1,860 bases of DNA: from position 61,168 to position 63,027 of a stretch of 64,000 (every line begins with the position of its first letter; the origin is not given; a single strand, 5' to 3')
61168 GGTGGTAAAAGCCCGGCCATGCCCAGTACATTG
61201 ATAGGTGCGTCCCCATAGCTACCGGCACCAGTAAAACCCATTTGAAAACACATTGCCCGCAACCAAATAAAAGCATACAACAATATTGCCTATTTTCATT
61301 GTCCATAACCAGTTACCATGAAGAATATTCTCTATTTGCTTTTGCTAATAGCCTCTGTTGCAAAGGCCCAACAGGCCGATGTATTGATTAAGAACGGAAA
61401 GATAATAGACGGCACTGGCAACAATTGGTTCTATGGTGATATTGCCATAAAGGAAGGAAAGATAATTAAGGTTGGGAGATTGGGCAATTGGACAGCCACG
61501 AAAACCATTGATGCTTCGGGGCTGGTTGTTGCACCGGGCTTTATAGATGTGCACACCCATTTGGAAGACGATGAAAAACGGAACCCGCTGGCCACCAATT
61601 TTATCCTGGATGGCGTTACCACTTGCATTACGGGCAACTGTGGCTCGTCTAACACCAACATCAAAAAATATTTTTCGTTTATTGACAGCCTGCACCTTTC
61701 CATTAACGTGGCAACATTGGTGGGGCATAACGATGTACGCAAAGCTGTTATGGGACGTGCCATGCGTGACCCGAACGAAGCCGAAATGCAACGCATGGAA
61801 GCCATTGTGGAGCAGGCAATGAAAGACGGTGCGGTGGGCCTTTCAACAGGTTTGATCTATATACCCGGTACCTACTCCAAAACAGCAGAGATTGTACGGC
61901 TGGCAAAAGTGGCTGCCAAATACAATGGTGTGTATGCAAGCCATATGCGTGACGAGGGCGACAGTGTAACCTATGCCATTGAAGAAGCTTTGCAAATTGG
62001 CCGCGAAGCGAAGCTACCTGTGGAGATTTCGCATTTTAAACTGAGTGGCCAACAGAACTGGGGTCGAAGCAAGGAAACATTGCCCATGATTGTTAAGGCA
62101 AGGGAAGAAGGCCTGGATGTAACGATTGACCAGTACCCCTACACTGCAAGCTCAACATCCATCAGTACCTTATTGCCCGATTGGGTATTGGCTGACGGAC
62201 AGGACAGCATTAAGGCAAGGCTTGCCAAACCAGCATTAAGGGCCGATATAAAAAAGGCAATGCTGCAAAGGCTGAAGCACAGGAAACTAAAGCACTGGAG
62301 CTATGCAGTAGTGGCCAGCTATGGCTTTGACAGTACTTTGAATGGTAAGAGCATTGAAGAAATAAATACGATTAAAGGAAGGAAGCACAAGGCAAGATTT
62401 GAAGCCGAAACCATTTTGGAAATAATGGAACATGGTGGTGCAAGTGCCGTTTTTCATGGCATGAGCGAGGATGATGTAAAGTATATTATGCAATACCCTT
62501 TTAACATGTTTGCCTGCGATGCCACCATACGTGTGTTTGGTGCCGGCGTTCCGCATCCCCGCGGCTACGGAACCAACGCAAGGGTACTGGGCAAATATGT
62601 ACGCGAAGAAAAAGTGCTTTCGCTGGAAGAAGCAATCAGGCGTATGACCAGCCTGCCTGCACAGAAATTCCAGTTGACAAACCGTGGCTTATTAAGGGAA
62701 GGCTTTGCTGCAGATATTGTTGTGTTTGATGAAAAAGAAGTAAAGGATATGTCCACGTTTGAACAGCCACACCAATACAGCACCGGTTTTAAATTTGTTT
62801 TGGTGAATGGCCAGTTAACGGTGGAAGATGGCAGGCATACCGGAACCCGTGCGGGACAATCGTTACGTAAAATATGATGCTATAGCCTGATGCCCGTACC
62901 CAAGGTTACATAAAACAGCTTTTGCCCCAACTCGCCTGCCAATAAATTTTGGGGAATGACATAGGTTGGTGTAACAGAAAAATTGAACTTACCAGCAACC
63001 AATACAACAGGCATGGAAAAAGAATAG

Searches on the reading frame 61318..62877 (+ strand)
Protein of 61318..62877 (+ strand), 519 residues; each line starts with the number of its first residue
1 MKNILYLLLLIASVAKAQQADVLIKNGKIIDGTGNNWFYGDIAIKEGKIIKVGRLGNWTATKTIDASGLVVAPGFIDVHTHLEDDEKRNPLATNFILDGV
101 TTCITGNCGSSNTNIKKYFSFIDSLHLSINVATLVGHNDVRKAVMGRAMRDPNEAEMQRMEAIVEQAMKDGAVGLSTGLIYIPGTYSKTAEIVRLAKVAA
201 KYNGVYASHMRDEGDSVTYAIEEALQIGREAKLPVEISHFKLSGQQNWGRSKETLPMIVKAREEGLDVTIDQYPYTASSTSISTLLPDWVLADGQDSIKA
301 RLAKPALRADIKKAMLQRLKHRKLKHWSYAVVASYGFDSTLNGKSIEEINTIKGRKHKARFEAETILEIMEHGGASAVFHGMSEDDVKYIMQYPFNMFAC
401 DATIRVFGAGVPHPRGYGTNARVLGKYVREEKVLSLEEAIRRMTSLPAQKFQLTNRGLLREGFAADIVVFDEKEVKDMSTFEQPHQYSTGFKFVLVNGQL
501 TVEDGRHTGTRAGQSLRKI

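Call 126: search_protein_families(library=pfam, proteins=[window:61318-62877:+], max_evalue=0.001)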
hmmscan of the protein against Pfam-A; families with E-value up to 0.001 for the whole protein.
window:61318-62877:+ (519 aa): 3 families
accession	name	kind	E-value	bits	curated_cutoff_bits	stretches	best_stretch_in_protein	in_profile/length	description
PF07969.17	Amidohydro_3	-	6.7e-28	98.8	29.7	1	62-501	1-471/472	Amidohydrolase family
PF01979.26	Amidohydro_1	-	1.9e-16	60.7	25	2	70-235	1-179/345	Amidohydrolase family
PF00449.26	Urease_alpha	-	4.9e-05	24.1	23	1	15-71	61-114/121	Urease alpha-subunit, N-terminal domain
